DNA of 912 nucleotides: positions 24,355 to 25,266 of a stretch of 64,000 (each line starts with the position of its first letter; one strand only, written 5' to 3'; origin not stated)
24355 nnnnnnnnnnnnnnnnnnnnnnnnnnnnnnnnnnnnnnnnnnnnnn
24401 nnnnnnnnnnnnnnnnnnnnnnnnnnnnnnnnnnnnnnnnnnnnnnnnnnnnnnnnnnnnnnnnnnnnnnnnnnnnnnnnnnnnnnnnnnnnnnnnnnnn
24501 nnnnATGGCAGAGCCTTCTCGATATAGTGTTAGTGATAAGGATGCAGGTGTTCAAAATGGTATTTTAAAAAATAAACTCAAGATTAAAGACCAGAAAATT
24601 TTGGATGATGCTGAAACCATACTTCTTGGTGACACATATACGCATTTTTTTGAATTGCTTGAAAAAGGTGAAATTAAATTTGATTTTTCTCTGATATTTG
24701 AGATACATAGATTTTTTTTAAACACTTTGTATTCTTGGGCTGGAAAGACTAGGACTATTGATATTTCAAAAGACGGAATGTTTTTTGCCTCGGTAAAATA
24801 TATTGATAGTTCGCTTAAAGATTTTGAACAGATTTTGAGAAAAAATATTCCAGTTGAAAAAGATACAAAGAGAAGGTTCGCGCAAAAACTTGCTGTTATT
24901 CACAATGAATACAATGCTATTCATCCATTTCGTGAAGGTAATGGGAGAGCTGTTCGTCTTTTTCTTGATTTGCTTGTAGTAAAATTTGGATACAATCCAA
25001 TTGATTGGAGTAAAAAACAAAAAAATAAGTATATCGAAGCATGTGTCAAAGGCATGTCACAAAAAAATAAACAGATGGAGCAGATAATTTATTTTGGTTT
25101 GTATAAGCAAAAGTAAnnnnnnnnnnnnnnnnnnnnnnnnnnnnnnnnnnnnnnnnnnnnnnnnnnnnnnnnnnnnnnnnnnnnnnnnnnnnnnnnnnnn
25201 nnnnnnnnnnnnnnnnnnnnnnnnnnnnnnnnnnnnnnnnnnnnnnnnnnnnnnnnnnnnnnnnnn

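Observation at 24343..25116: Class I Fic toxin with upstream overlapping small antitoxin carrying the SxxxEG inhibitory motif, wedged between two tRNA genes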

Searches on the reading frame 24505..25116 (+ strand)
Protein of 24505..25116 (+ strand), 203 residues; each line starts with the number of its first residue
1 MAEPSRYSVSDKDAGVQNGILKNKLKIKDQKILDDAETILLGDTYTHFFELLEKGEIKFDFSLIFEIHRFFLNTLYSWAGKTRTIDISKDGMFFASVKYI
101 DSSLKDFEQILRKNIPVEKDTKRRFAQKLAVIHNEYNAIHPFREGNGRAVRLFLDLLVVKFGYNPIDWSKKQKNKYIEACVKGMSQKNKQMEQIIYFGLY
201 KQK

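Call 6: search_protein_families(library=pfam, proteins=[window:24505-25116:+], max_evalue=0.1)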
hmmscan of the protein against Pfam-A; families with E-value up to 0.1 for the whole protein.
window:24505-25116:+ (203 aa): 3 families
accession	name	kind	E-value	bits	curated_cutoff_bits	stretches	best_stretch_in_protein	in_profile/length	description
PF02661.23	Fic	-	2.6e-14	54.3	24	1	59-157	2-92/93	Fic/DOC family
PF14004.11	DUF4227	-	0.032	14.6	27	1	126-153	21-48/71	Protein of unknown function (DUF4227)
PF23138.1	CTLH_Armc9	-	0.077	13.8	27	0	99-186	12-87/135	Armc9, CTLH-like domain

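Call 7: search_protein_families(library=ncbifam, proteins=[window:24505-25116:+], max_evalue=0.1)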
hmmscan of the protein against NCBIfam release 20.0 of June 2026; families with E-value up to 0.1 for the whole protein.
window:24505-25116:+ (203 aa): 6 families
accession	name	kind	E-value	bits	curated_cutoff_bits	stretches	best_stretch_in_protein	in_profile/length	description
NF045983.1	ProtAdnltaseVbhT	equivalog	2.3e-30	106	800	1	13-197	10-191/419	type II toxin-antitoxin system protein adenylyltransferase VbhT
NF007672.0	PRK10347.1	equivalog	1e-23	84.1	181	1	18-194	17-188/200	putative adenosine monophosphate-protein transferase Fic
NF046029.1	ProtAdlyltaseNmFic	equivalog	5.3e-22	78.4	230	1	61-182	29-139/177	protein adenylyltransferase Fic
TIGR02613.1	mob_myst_B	hypoth_equivalog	1.2e-11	44.8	124.4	1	62-172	52-155/186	mobile mystery protein B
NF046030.1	ProtAdlyltaseSoFic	equivalog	7.3e-06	25.2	550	1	126-160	179-213/361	protein adenylyltransferase Fic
NF041381.1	XopAC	subfamily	0.012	14.3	450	1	128-193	381-442/451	XopAC/AvrAC family type III secretion system effector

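Call 8: search_solved_structures(query=window:24505-25116:+, max_evalue=0.01, show_alignments=3)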
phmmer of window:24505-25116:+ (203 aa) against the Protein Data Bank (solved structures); distinct sequences matched with E-value up to 0.01: 42.
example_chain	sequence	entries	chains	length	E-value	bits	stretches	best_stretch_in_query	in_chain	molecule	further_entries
3zcb_A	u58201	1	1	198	5.7e-24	88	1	14-187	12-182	ADENOSINE MONOPHOSPHATE-PROTEIN TRANSFERASE VBHT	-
3shg_A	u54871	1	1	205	6.5e-24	87.8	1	14-189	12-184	VbhT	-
3zc7_A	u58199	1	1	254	1.2e-23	86.9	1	14-188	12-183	ADENOSINE MONOPHOSPHATE-PROTEIN TRANSFERASE VBHT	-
8wt0_A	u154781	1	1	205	3.7e-19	72.3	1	4-195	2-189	Cell filamentation protein Fic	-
5nv5_A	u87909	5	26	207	1.8e-16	63.5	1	20-183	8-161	Fic family protein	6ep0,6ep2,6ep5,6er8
5nwf_A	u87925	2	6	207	4.2e-15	59.1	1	20-183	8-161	Fic family protein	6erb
3se5_A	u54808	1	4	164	1.4e-14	57.4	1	64-182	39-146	Cell filamentation protein Fic-related protein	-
3s6a_A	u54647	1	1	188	1.4e-14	57.3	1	64-182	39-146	Cell filamentation protein Fic-related protein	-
5ckl_A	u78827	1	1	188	1.5e-14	57.3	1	64-182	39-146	Adenosine monophosphate-protein transferase NmFic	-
2g03_A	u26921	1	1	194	1.5e-14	57.3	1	64-182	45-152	hypothetical protein NMA0004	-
5cmt_A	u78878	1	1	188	1.8e-14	57.1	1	64-182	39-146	Adenosine monophosphate-protein transferase NmFic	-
3zlm_A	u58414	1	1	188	1.8e-14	57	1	64-182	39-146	ADENOSINE MONOPHOSPHATE-PROTEIN TRANSFERASE NMFIC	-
3sn9_A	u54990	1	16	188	1.9e-14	56.9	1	64-182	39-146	Cell filamentation protein Fic-related protein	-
5cgl_A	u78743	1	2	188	5.9e-14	55.3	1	64-182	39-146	Adenosine monophosphate-protein transferase NmFic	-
2f6s_A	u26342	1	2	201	1.4e-13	54.1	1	64-181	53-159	cell filamentation protein, putative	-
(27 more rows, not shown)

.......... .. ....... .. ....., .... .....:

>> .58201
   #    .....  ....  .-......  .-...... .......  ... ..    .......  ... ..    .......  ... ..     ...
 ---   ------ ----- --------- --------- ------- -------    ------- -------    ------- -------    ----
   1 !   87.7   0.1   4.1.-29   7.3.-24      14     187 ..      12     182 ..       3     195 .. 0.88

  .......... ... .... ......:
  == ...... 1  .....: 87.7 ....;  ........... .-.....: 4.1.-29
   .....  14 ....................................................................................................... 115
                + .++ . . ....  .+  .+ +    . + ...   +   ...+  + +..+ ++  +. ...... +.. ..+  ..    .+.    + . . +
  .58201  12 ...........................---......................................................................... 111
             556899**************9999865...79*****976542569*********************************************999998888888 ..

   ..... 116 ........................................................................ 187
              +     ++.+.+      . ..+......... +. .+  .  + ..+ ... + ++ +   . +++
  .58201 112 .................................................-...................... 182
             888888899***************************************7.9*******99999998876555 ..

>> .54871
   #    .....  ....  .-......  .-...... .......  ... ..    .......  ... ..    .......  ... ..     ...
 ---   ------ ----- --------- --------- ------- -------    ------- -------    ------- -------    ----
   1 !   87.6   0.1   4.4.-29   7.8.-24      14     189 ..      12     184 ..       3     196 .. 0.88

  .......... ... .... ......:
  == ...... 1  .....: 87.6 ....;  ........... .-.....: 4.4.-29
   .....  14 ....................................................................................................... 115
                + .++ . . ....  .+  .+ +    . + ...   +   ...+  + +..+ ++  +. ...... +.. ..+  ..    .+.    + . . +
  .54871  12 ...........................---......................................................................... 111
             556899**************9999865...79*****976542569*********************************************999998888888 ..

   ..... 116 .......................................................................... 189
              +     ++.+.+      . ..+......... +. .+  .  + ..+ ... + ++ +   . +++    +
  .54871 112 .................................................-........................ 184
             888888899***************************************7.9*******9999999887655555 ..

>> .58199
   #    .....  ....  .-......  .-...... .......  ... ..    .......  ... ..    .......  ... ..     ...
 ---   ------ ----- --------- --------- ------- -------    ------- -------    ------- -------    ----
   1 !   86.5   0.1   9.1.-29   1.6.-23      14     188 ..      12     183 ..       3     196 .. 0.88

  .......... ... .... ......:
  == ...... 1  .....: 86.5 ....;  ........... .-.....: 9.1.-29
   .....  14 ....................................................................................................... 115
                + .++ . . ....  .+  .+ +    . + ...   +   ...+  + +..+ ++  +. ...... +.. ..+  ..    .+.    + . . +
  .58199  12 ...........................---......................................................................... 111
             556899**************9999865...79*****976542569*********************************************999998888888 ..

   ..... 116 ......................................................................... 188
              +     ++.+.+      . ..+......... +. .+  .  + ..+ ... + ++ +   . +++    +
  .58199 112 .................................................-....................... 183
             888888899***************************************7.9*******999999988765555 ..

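Call 10: search_protein_families(library=padloc, proteins=[window:24505-25116:+], max_evalue=1)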
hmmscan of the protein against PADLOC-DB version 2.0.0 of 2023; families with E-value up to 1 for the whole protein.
window:24505-25116:+ (203 aa): 10 families
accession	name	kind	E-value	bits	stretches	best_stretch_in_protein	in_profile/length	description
PDLC04839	PDC-S04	-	1.6e-54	182.7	1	5-196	2-199/205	-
PDLC04838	PDC-S04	-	6e-48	161.4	1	10-195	16-198/209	-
PDLC04841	PDC-S04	-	1.5e-24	85.1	1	63-194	144-263/292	-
PDLC04842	PDC-S04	-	5.4e-24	83.1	1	21-184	3-156/202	-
PDLC04840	PDC-S04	-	1.3e-12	45.9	1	49-182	62-198/227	-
PDLC03963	SoFic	-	4.9e-10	37.3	1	34-163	89-217/361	-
PDLC04836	PDC-S04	-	3e-09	34.4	1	102-192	131-220/244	-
PDLC04837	PDC-S04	-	2.6e-06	24.9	1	123-194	148-219/234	-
PDLC05078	PDC-S72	-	2.8e-06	24.7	1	51-164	92-211/377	-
PDLC04966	PDC-S24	-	0.0032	14.4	1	95-160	271-338/497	-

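Call 14: find_homologous_proteins(query=window:24505-25113:+, max_evalue=1e-10)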
Query window:24505-25113:+ (203 aa): 1339 proteins with E <= 1e-10 among 1645 candidates; the best 120 are listed.
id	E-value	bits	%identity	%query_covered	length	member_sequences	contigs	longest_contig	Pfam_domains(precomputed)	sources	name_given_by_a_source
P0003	4.2e-130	449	100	100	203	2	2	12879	PF02661.24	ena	-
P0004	2.0e-94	333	71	100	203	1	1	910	PF02661.24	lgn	-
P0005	1.5e-89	317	68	100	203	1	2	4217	PF02661.24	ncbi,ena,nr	ncbi:MAG TPA: hypothetical protein ENI66_01170 [Candidatus Yonathbacteria bacterium]|nr:hypothetical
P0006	2.4e-86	306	67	100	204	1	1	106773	PF02661.24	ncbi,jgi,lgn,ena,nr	ncbi:Fic family protein [Patescibacteria group bacterium]|nr:Fic family protein [Patescibacteria gro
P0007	3.3e-84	299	65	99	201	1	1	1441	PF02661.24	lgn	-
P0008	2.4e-81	290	64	100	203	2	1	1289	PF02661.24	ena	-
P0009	8.0e-81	288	63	99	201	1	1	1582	PF02661.24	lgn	-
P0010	9.9e-81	288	63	100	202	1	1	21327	PF02661.24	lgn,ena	-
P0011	1.1e-80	288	62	100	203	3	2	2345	PF02661.24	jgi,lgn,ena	jgi:cell filamentation protein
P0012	1.3e-80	288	64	100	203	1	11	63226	PF02661.24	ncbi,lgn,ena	-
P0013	3.3e-80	286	63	100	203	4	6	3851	PF02661.24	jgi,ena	-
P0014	4.0e-80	286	63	100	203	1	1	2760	PF02661.24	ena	-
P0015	5.2e-80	286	64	100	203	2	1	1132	PF02661.24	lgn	-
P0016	5.6e-80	286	63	99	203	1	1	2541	PF02661.24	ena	-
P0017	7.0e-80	285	64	100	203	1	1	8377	PF02661.24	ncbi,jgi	-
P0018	7.0e-80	285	62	100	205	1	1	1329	PF02661.24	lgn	-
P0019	1.2e-79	284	60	100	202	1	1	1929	PF02661.24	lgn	-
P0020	1.2e-79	284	65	99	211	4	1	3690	PF02661.24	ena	-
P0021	2.6e-79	283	61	100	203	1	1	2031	PF02661.24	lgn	-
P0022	6.0e-79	282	62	100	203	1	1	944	PF02661.24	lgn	-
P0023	1.6e-78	281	64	100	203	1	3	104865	PF02661.24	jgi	-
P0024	2.6e-78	280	61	100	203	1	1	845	PF02661.24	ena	-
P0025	5.0e-78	279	63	99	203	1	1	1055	PF02661.24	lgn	-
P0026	5.2e-78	279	61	99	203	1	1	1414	PF02661.24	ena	-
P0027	7.3e-78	279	62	100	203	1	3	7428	PF02661.24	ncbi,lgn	ncbi:MAG: Fic family protein [Patescibacteria group bacterium]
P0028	8.5e-78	278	61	100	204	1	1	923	PF02661.24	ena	-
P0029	9.3e-78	278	61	100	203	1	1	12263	PF02661.24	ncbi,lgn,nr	ncbi:MAG: Fic family protein [Candidatus Komeilibacteria bacterium]|nr:Fic family protein [Candidatu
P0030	9.4e-78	278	62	100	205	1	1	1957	PF02661.24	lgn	-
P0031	1.4e-77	278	59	100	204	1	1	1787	PF02661.24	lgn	-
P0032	1.7e-77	277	61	100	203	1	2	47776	PF02661.24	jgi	jgi:cell filamentation protein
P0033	2.6e-77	277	62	98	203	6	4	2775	PF02661.24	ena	-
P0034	4.2e-77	276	61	99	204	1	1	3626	PF02661.24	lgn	-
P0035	5.5e-77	276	63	98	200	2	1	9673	PF02661.24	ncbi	ncbi:MAG: Fic family protein, partial [Patescibacteria group bacterium]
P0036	8.6e-77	275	61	99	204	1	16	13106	PF02661.24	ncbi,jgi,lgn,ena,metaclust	metaclust:\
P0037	1.2e-76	275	61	100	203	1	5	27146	PF02661.24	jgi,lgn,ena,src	-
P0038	1.4e-76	274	60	100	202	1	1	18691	PF02661.24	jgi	-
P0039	1.6e-76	274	59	98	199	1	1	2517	PF02661.24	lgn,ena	-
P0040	2.0e-76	274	56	100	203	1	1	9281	PF02661.24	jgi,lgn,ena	-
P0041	2.1e-76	274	60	100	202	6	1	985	PF02661.24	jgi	-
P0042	2.1e-76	274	61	98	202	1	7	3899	PF02661.24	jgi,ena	-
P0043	3.1e-76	273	60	100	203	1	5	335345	PF02661.24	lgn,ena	-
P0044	4.4e-76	273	60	99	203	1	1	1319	PF02661.24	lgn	-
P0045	9.4e-76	272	59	100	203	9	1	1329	PF02661.24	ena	-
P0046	1.1e-75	272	59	100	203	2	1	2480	PF02661.24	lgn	-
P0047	1.2e-75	271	60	98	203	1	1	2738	PF02661.24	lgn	-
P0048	1.7e-75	271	59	100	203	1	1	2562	PF02661.24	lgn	-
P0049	2.1e-75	271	62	100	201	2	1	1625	PF02661.24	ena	-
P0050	2.3e-75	271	59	100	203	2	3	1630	PF02661.24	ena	-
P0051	2.3e-75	270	56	100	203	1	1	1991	PF02661.24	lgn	-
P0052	2.5e-75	270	58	100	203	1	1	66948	PF02661.24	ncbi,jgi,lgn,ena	ncbi:MAG: Fic family protein [Patescibacteria group bacterium]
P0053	3.8e-75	270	60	99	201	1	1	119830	PF02661.24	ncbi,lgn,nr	ncbi:MAG: Fic family protein [Candidatus Komeilibacteria bacterium]|nr:Fic family protein [Candidatu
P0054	5.0e-75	269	61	100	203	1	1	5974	PF02661.24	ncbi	ncbi:MAG: Fic family protein [bacterium]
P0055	5.7e-75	269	60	100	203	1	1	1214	PF02661.24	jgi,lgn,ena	-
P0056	6.1e-75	269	60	100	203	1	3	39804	PF02661.24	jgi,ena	-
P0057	1.1e-74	268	60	100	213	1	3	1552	PF02661.24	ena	-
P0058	1.2e-74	268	61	99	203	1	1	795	PF02661.24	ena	-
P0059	1.5e-74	268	61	100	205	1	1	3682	PF02661.24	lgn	-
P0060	1.9e-74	268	60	98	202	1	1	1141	PF02661.24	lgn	-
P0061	2.4e-74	267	58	100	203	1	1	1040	PF02661.24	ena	-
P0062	2.5e-74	267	59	100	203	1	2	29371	PF02661.24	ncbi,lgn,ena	ncbi:MAG: Fic family protein [Patescibacteria group bacterium]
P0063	2.6e-74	267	59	100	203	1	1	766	PF02661.24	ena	-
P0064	3.4e-74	267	62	96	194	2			PF02661.24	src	-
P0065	4.1e-74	266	59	98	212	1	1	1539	PF02661.24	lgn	-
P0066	4.1e-74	266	60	100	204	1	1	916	PF02661.24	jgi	jgi:cell filamentation protein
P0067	6.2e-74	266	61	100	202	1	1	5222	PF02661.24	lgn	-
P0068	9.2e-74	265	61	99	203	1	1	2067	PF02661.24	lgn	-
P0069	9.4e-74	265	56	100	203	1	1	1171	PF02661.24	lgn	-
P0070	1.3e-73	265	59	99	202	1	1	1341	PF02661.24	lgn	-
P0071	1.5e-73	265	59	99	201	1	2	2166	PF02661.24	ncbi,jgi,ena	-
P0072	2.0e-73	264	58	100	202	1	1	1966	PF02661.24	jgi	jgi:cell filamentation protein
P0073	2.9e-73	264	57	100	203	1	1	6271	PF02661.24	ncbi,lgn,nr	ncbi:Fic family protein [Candidatus Uhrbacteria bacterium]|nr:Fic family protein [Candidatus Uhrbact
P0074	4.1e-73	263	58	100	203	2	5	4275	PF02661.24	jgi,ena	-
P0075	4.8e-73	263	59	98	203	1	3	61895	PF02661.24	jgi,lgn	-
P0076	6.7e-73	262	58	100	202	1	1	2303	PF02661.24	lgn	-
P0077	1.0e-72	262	56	100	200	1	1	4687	PF02661.24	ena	-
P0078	1.2e-72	262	60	100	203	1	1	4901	PF02661.24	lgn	-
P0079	1.3e-72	262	59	100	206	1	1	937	PF02661.24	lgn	-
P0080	1.5e-72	261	59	100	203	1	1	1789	PF02661.24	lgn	-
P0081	1.5e-72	261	56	100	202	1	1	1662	PF02661.24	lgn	-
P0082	1.8e-72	261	58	98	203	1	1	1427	PF02661.24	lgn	-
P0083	2.0e-72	261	59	98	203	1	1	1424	PF02661.24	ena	-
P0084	2.1e-72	261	59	98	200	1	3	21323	PF02661.24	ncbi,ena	-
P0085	2.5e-72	261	58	100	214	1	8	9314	PF02661.24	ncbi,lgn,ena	ncbi:MAG: Fic family protein [Patescibacteria group bacterium]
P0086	3.5e-72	260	59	100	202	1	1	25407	PF02661.24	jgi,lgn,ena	-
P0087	5.2e-72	260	59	98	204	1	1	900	PF02661.24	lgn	-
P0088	7.3e-72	259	56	100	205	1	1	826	PF02661.24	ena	-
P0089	8.8e-72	259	59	98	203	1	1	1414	PF02661.24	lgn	-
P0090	9.0e-72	259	57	100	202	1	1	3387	PF02661.24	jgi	jgi:cell filamentation protein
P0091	1.0e-71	259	57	100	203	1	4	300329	PF02661.24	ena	-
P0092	1.2e-71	258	59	98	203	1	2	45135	PF02661.24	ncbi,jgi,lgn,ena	-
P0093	2.9e-71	257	54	100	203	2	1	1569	PF02661.24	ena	-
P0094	3.7e-71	257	58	100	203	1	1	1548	PF02661.24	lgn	-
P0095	3.8e-71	257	59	100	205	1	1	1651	PF02661.24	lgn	-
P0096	5.2e-71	256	59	100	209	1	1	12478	PF02661.24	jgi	jgi:cell filamentation protein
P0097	8.4e-71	256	58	99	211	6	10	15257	PF02661.24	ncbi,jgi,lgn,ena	-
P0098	1.2e-70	255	60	99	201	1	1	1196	PF02661.24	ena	-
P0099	1.4e-70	255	58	99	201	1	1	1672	PF02661.24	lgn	-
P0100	1.5e-70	255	57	99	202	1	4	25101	PF02661.24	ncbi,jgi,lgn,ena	-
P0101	1.5e-70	255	56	100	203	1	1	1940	PF02661.24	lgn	-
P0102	2.5e-70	254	57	98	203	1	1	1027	PF02661.24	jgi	jgi:cell filamentation protein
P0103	3.1e-70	254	56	100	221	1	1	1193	PF02661.24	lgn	-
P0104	4.3e-70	253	57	99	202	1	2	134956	PF02661.24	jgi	jgi:cell filamentation protein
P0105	5.6e-70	253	58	100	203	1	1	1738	PF02661.24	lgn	-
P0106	5.7e-70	253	53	100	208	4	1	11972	PF02661.24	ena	-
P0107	6.1e-70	253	57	98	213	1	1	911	PF02661.24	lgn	-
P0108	7.0e-70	253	59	99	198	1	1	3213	PF02661.24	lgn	-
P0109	1.2e-69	252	56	100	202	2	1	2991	PF02661.24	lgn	-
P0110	1.3e-69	252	57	100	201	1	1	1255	PF02661.24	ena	-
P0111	1.4e-69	252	57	100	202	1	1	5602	PF02661.24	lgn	-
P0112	1.6e-69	251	57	98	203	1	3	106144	PF02661.24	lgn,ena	-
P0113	2.6e-69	251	57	100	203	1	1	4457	PF02661.24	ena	-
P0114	2.6e-69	251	57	100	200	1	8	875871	PF02661.24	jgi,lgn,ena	jgi:cell filamentation protein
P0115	5.9e-69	250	59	99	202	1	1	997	PF02661.24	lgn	-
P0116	8.2e-69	249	59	98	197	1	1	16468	PF02661.24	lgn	-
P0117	1.1e-68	249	56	100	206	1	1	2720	PF02661.24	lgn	-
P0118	1.2e-68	249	55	99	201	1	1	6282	PF02661.24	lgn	-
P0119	1.9e-68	248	56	98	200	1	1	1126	PF02661.24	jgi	jgi:cell filamentation protein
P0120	2.7e-68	247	57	100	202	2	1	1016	PF02661.24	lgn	-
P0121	3.0e-68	247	58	99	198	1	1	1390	PF02661.24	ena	-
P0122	3.1e-68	247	57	100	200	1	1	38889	PF02661.24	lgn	-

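Call 17: find_related_loci(query=A1, collection=genome_contigs, flank=4000)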
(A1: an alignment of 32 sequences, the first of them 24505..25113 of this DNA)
Query A1 (203 aa) in genome_contigs; peptide patterns used: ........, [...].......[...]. (x = any residue, [..] = any of these).
600 stretches matched a pattern (row limit reached: there are more); 594 encode a relative of the query (tblastn E <= 1e-3); the best 80 are kept; 80 distinct loci.
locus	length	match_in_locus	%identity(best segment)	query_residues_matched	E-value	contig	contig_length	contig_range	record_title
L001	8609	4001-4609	46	1-203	3e-59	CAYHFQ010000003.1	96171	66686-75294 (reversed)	MAG TPA_asm: uncultured Gammaproteobacteria bacterium isolate ERP119702_co3_211 genome assembly, contig: NODE_70_length_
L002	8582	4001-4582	37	2-195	2e-34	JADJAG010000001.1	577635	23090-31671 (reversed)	MAG: Chitinophagaceae bacterium isolate AalW_18-Q3-R10-53_BATAC.339 tig00001363-10-5760550, whole genome shotgun sequenc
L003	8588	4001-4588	34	5-195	2e-32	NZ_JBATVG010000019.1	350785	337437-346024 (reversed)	MAG: Castellaniella sp. isolate MFD12215_ilm_asm_bin6 k127_27570, whole genome shotgun sequence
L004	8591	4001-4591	35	5-195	1e-31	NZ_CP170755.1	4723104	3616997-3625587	Yersinia sp. HM-2024 strain NZRM4767 chromosome, complete genome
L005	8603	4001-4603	34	5-199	1e-30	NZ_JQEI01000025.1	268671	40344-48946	Serratia sp. Ag1 contig25, whole genome shotgun sequence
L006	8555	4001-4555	35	13-194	5e-30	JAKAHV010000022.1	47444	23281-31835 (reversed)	MAG: Nitrospirae bacterium isolate WY3.bin132 NODE_1038_length_47444_cov_2.470592, whole genome shotgun sequence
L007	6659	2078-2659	33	5-192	4e-30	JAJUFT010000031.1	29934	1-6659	MAG: Alcaligenaceae bacterium isolate bin18 k141_931668_length_29934_cov_17.9596, whole genome shotgun sequence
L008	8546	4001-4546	36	15-197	8e-30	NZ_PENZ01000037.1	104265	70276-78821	Proteus faecis strain TJ1636 scaffold16, whole genome shotgun sequence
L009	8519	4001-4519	38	20-195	7e-30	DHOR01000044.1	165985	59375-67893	MAG TPA_asm: Hungatella sp. UBA5385 UBA5385_contig_1100, whole genome shotgun sequence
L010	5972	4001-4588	33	5-194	2e-29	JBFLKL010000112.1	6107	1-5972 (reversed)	MAG: Synechococcaceae cyanobacterium isolate RS3.bin24 k97_145563, whole genome shotgun sequence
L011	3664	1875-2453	36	5-191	2e-29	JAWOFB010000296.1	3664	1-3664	MAG: Ectothiorhodospiraceae bacterium isolate BLK6-1.bin.157 k191_2276678, whole genome shotgun sequence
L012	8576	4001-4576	35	12-203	3e-29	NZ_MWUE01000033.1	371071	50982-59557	Pantoea latae strain AS1 33__len__371071, whole genome shotgun sequence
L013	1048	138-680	38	18-195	2e-29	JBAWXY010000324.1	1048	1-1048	MAG: Bacteroidota bacterium isolate ELA075 MAG075_324, whole genome shotgun sequence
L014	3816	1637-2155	37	5-179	2e-28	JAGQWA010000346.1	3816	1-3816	MAG: Bacteroidetes bacterium isolate HKST-UBA117 NODE_346_length_3816_cov_2.407596, whole genome shotgun sequence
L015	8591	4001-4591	34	5-195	2e-28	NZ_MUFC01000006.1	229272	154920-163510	Salinivibrio sharmensis strain DSM 18182 scaffold6.1, whole genome shotgun sequence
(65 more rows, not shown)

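Call 20: find_related_loci(query=window:24505-25113:+, collection=metagenome_contigs, flank=3000)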
Query window:24505-25113:+ (203 aa) in metagenome_contigs; peptide patterns used: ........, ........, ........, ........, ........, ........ (x = any residue, [..] = any of these).
565 stretches matched a pattern; 10 encode a relative of the query (tblastn E <= 1e-3); 10 distinct loci.
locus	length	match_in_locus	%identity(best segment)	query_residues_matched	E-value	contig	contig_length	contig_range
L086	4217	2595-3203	68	1-203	2e-97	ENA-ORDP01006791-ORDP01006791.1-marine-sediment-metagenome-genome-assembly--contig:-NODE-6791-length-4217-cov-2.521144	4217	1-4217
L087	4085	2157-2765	56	1-203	4e-84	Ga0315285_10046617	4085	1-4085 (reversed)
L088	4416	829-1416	55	1-199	6e-74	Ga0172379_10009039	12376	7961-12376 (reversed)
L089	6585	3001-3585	55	1-195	2e-72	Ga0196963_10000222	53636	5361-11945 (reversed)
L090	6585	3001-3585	56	1-195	2e-72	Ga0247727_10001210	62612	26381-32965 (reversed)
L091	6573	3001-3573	55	1-191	9e-70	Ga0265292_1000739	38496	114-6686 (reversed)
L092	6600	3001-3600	54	1-200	6e-70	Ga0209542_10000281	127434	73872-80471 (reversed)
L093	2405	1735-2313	56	1-195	6e-69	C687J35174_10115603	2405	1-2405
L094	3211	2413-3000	54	1-196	2e-63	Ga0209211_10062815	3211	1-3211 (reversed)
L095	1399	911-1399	55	1-163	1e-59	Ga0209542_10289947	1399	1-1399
